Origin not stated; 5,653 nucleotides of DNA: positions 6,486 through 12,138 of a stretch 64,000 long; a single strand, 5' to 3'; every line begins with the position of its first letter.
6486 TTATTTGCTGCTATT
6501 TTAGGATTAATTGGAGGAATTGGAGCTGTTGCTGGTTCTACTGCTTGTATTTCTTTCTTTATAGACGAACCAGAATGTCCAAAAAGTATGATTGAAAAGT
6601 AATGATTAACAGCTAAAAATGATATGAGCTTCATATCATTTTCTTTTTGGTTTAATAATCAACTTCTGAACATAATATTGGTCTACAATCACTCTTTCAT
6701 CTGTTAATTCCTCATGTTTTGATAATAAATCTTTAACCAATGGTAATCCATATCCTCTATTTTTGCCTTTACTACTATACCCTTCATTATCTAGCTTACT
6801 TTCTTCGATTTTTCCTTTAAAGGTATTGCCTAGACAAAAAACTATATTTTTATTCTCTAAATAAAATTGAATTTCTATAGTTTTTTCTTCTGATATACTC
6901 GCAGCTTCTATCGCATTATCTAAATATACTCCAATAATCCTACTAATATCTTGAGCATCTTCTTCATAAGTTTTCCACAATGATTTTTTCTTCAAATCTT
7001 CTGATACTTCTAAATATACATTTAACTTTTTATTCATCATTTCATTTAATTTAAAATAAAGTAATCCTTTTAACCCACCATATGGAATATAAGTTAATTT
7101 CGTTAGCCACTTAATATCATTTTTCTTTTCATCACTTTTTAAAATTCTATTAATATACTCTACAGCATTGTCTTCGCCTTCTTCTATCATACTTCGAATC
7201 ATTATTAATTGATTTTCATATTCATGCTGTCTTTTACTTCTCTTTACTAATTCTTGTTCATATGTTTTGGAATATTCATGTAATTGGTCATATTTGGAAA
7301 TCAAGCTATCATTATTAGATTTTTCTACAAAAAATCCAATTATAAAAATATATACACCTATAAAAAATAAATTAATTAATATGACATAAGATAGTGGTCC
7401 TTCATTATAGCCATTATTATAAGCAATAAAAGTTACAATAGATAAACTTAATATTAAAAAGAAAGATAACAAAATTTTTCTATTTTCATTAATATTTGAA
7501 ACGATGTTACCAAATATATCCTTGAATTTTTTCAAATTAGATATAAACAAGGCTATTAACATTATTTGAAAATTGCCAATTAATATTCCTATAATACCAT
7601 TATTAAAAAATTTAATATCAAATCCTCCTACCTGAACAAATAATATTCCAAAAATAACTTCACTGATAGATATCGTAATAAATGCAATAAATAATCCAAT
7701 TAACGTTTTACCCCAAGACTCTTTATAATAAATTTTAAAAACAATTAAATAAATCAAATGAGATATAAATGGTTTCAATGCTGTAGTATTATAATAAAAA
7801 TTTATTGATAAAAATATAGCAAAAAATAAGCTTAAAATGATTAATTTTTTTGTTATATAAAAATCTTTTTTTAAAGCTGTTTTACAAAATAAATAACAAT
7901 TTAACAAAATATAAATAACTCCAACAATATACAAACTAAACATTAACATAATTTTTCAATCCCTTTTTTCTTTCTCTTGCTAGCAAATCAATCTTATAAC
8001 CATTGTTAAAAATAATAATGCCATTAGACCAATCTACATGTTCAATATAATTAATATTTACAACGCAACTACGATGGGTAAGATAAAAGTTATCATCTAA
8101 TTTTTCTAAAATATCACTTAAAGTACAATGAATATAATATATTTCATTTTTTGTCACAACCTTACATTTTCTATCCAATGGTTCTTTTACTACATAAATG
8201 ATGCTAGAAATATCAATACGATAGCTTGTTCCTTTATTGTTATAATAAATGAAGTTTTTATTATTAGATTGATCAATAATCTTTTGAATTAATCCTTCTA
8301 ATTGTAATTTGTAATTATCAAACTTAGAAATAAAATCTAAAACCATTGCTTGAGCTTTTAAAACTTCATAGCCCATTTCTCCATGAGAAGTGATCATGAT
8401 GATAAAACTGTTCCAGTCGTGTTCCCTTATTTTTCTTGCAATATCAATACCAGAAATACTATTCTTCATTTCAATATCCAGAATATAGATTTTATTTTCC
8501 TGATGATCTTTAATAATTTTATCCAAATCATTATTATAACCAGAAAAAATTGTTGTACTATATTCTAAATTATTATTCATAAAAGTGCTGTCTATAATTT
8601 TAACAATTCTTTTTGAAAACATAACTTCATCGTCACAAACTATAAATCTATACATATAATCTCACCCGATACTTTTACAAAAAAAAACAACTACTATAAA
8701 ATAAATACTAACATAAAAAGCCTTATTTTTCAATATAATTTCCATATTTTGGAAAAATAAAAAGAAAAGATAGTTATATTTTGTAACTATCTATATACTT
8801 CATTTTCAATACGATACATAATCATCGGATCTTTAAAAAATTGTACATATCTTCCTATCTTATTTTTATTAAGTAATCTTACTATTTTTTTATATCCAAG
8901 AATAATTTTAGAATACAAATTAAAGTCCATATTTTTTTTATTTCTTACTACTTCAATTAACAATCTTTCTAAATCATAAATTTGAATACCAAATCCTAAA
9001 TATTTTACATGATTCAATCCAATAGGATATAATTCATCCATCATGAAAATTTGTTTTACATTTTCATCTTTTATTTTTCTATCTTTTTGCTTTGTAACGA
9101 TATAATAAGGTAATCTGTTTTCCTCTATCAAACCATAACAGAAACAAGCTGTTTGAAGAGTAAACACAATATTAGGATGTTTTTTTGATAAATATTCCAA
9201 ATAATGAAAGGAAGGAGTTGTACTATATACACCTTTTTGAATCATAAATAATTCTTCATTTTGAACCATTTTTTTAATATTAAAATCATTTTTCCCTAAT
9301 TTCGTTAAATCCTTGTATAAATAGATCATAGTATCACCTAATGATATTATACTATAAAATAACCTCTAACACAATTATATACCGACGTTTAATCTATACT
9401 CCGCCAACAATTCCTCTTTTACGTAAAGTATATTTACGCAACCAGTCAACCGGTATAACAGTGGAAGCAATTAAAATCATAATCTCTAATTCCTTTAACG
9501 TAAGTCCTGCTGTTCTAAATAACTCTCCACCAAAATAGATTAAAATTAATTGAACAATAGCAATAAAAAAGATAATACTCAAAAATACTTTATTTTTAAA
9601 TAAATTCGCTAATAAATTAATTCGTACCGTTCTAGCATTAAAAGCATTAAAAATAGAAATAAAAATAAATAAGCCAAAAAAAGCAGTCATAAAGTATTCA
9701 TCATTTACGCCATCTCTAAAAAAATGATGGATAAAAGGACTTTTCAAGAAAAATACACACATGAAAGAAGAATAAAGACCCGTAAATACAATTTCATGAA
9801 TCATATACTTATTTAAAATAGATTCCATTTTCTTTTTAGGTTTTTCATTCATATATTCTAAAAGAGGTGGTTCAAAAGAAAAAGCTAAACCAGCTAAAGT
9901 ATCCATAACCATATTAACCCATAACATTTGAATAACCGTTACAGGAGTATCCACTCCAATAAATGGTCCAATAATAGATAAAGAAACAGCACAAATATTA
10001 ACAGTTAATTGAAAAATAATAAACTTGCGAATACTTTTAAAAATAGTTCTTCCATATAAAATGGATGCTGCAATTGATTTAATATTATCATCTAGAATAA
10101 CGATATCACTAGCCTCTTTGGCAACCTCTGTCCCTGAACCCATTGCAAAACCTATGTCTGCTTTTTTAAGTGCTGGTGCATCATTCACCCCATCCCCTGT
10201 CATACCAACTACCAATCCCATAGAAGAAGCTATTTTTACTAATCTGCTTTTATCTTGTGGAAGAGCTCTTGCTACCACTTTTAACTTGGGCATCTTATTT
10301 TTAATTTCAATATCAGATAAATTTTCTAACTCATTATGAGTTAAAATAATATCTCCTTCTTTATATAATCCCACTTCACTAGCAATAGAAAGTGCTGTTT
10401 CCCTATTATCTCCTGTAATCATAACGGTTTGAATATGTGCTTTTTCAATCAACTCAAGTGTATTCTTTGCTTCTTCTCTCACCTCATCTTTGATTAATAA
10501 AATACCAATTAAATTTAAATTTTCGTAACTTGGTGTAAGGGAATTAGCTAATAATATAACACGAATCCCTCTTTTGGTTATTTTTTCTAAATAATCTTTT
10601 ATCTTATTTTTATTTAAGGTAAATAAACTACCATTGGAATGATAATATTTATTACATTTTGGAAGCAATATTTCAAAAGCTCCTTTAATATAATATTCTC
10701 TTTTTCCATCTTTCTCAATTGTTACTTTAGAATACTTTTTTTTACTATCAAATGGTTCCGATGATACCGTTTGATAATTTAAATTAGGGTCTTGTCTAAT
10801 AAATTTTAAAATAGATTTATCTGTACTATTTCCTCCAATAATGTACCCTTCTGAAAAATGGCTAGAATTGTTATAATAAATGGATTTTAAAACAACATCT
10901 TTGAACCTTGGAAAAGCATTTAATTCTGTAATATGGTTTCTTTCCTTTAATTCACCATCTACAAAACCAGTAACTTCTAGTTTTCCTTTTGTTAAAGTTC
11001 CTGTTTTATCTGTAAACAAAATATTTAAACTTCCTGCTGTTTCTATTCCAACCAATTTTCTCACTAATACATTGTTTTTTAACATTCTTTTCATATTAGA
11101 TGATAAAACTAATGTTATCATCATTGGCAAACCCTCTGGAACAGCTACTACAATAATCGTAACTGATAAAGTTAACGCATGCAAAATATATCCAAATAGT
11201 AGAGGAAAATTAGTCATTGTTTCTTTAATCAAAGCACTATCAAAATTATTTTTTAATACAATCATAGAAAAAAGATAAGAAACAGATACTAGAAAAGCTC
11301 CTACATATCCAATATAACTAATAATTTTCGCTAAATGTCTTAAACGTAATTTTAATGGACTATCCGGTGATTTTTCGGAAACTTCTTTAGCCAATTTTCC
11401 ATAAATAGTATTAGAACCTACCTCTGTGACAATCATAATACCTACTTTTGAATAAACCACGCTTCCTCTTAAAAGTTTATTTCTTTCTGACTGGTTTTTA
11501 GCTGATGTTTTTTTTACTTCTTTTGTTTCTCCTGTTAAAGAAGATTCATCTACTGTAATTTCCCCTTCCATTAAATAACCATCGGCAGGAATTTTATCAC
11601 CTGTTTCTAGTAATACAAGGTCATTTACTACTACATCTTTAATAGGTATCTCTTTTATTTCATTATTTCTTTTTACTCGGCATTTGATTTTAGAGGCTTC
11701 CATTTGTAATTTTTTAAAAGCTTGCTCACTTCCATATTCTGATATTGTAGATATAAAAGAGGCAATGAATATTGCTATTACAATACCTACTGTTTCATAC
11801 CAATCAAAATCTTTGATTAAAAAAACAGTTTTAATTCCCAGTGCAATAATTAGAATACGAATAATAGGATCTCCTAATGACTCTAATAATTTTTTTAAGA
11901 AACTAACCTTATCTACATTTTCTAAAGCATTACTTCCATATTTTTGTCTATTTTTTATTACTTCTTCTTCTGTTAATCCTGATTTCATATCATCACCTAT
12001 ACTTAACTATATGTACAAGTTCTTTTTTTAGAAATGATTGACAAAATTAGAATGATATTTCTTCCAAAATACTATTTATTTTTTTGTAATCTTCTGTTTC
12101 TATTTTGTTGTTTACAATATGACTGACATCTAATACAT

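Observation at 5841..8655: Complete agr-type cyclic-peptide quorum-sensing locus with an untracked 43-codon AgrD precursor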

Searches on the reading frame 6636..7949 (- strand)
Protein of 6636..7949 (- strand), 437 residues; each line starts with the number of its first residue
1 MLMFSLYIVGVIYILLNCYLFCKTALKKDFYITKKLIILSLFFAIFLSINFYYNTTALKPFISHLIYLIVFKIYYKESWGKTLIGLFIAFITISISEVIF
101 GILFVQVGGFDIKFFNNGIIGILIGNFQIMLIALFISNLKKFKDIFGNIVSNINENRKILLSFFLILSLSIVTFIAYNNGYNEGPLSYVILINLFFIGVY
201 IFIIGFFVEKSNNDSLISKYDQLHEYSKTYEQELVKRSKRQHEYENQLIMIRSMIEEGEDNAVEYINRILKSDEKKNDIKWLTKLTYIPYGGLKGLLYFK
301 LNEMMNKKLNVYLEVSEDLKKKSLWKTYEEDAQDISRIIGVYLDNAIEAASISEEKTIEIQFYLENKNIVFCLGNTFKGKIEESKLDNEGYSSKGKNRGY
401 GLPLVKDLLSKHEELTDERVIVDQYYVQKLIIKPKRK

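Call 3: search_protein_families(library=pfam, proteins=[window:6636-7949:-], max_evalue=1)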
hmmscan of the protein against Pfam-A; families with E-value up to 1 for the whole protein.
window:6636-7949:- (437 aa): 4 families
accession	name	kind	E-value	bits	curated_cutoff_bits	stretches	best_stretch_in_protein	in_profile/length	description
PF14501.12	HATPase_c_5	-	7.7e-12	45.5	22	1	332-416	3-86/102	GHKL domain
PF02518.31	HATPase_c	-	0.00078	20.3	26.4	1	331-413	2-88/111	Histidine kinase-, DNA gyrase B-, and HSP90-like ATPase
PF24838.2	8xMP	-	0.0015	18.8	30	1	150-237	11-98/136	Octameric membrane protein family (8xMP)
PF13581.12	HATPase_c_2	-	0.002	18.6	27.4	1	329-413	26-113/127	Histidine kinase-like ATPase domain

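Call 4: search_protein_families(library=ncbifam, proteins=[window:6636-7949:-], max_evalue=1)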
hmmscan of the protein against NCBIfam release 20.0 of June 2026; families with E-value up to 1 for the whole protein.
window:6636-7949:- (437 aa): 4 families
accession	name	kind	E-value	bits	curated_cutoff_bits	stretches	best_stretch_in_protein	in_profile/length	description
NF046015.1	HisKinAgrCStaph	equivalog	1.9e-19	70.2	500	1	31-430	21-414/414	quorum-sensing sensor histidine kinase AgrC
NF008298.1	PRK11086.1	subfamily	3e-15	55.7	520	1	239-411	335-502/529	DcuS/MalK family sensor histidine kinase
NF038334.1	malate_HK_MalK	exception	4.2e-08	32.3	800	1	332-409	421-500/533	malate sensor histidine kinase MalK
TIGR02830.1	spore_III_AG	equivalog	0.11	11.9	147.7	1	189-249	4-67/186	stage III sporulation protein AG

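Call 44: search_solved_structures(query=window:6636-7949:-, max_evalue=0.001, show_alignments=1)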
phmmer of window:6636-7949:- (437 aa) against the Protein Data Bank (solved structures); distinct sequences matched with E-value up to 0.001: 2.
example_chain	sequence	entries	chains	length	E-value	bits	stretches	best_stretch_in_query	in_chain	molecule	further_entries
6e52_A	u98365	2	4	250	2.5e-12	49.9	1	223-431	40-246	Staphylococcus aureus AgrC histidine kinase module fused to Saccharomyces cerevisiae GCN4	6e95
4bxi_A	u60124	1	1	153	1.5e-10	44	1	292-431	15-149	ACCESSORY GENE REGULATOR PROTEIN C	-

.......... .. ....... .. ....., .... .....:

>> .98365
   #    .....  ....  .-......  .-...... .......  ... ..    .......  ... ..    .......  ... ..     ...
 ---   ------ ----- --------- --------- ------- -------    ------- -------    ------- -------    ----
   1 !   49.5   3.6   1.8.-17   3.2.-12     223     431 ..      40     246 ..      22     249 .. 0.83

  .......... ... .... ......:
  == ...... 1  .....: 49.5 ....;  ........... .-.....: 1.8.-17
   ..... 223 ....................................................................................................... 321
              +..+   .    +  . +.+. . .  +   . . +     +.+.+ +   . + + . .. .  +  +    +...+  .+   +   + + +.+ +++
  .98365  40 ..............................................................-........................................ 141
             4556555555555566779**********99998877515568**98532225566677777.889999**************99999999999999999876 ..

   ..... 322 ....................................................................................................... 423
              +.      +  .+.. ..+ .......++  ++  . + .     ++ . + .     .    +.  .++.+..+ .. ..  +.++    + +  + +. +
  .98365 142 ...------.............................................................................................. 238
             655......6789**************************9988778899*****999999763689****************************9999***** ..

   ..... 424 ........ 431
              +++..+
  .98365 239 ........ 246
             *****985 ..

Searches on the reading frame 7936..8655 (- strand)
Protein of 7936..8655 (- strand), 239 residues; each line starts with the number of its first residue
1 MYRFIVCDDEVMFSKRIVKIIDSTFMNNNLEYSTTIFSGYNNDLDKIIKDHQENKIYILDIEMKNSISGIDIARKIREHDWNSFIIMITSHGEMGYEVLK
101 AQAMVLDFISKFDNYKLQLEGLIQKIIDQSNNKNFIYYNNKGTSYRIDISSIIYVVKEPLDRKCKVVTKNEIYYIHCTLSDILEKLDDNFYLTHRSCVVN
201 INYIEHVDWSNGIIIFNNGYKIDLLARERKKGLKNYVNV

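Call 3: search_protein_families(library=pfam, proteins=[window:7936-8655:-], max_evalue=1)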
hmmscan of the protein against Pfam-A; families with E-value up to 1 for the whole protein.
window:7936-8655:- (239 aa): 3 families
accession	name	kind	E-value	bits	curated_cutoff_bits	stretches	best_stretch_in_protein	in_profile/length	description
PF04397.21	LytTR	-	8.1e-17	61.7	22.6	1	144-236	3-96/98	LytTr DNA-binding domain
PF00072.30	Response_reg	-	2.5e-09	37.7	30.2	1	5-111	2-99/111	Response regulator receiver domain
PF03314.20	DUF273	-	0.83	9.6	30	1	157-218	15-76/219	Protein of unknown function, DUF273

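Call 4: search_protein_families(library=ncbifam, proteins=[window:7936-8655:-], max_evalue=1)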
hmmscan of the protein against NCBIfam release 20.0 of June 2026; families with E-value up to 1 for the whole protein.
window:7936-8655:- (239 aa): 25 families
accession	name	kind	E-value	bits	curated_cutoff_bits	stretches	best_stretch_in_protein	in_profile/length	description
NF046049.1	quorum_RR_AgrA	equivalog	1.8e-17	63.7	400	1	4-224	3-230/238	quorum-sensing response regulator AgrA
NF006900.1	PRK09390.1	equivalog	7.3e-07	28.9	255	1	25-134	22-127/203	response regulator FixJ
NF010684.1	PRK14084.1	equivalog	9.3e-06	25.5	375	1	7-223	6-231/254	response regulator transcription factor LytR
NF051870.1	NAssimRespRegNtrX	equivalog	0.00012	21.1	600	1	42-117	36-111/452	nitrogen assimilation response regulator NtrX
NF033791.1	ActR_PrrA_rreg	equivalog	0.00022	21.2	250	1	5-115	5-106/173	ActR/PrrA/RegA family redox response regulator transcription factor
NF008469.0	PRK11361.1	equivalog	0.00042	19.1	714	1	48-137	44-130/461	acetoacetate metabolism transcriptional regulator AtoC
NF001965.0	PRK00742.1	subfamily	0.00064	19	293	1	3-120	5-117/357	chemotaxis-specific protein-glutamate methyltransferase CheB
NF040749.1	tetrathio_RR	equivalog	0.00065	19.5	290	1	24-114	16-103/191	tetrathionate respiration response regulator TtrR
NF007419.0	PRK09958.1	equivalog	0.00068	19.3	251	1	51-115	43-106/204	acid-sensing system DNA-binding response regulator EvgA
NF041946.1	LuxO_transreg_Vib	equivalog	0.0018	17.2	800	1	29-133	18-118/463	quorum-sensing sigma-54 dependent transcriptional regulator LuxO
NF007005.1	PRK09468.1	equivalog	0.0019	17.7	331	1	5-113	7-106/237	osmolarity response regulator transcription factor OmpR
NF041367.1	CheY_Halo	equivalog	0.002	18.5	200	1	22-93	6-81/114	chemotaxis protein CheY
TIGR02154.1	PhoB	equivalog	0.0028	17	296.2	1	38-111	32-105/226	phosphate regulon transcriptional regulator PhoB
NF047793.1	ResRegPgtA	equivalog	0.0034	16.3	650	1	54-114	50-109/414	two-component system response regulator PgtA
NF040689.1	MtrAB_MtrA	equivalog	0.0045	16.4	300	1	31-111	22-98/219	MtrAB system response regulator MtrA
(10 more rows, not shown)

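Call 45: search_solved_structures(query=window:7936-8655:-, max_evalue=0.001, show_alignments=1)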
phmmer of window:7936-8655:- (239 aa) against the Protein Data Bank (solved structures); distinct sequences matched with E-value up to 0.001: 3.
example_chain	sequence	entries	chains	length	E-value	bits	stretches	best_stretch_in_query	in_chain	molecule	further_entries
4cbv_A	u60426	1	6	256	1.4e-16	64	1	4-224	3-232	COME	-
4mld_A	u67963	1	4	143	2.8e-07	33.6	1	4-122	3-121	Response regulator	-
4ml3_A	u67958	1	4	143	8e-07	32.1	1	4-122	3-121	Response regulator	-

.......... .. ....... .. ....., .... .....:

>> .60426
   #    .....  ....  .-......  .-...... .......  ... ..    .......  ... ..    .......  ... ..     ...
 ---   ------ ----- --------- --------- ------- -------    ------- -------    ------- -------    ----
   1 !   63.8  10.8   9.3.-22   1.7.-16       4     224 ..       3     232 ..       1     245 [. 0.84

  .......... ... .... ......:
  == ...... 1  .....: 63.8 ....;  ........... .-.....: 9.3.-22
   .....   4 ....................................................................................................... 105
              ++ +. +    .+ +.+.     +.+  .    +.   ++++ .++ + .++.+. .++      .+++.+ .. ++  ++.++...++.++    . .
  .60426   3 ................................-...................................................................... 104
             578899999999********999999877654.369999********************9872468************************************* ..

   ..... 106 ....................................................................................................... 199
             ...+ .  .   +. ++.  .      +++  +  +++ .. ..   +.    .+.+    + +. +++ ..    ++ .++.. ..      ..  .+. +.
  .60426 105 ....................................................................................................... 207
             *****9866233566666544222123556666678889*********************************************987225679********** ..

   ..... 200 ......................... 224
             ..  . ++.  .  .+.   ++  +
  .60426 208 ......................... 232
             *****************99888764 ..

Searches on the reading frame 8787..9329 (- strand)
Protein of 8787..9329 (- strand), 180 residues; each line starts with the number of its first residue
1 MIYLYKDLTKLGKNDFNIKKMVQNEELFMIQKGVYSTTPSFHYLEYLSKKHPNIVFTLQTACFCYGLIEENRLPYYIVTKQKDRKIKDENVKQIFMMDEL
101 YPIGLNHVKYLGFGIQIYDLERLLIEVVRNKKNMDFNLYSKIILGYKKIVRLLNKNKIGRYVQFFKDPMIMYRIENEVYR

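Call 3: search_protein_families(library=pfam, proteins=[window:8787-9329:-], max_evalue=1)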
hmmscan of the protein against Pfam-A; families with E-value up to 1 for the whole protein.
window:8787-9329:- (180 aa): 0 families

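Call 4: search_protein_families(library=ncbifam, proteins=[window:8787-9329:-], max_evalue=1)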
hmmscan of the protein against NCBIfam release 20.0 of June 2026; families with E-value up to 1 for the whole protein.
window:8787-9329:- (180 aa): 1 family
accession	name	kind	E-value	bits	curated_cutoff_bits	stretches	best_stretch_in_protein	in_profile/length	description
TIGR02906.1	spore_CotS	subfamily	0.0048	15.9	172.7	1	109-179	213-282/314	CotS family spore coat protein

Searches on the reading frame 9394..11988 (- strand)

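Call 42: search_protein_families(library=pfam, proteins=[window:9394-11988:-], max_evalue=0.00001)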
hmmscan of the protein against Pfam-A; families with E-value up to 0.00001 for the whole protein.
window:9394-11988:- (864 aa): 5 families
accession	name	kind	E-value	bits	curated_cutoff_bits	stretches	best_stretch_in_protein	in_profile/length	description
PF00122.25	E1-E2_ATPase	-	5.3e-38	130.8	28.1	1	99-305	3-181/181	E1-E2 ATPase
PF00689.26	Cation_ATPase_C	-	2.1e-37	129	27.3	1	681-853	2-174/175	Cation transporting ATPase, C-terminus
PF00702.32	Hydrolase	-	1e-15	59.1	26.4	1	324-611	4-191/191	haloacid dehalogenase-like hydrolase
PF00690.31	Cation_ATPase_N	-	5.7e-13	48.8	20.4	1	2-52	18-68/69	Cation transporter/ATPase, N-terminus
PF13246.12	Cation_ATPase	-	1.6e-07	31.7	21.7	1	380-448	15-91/91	Cation transport ATPase (P-type)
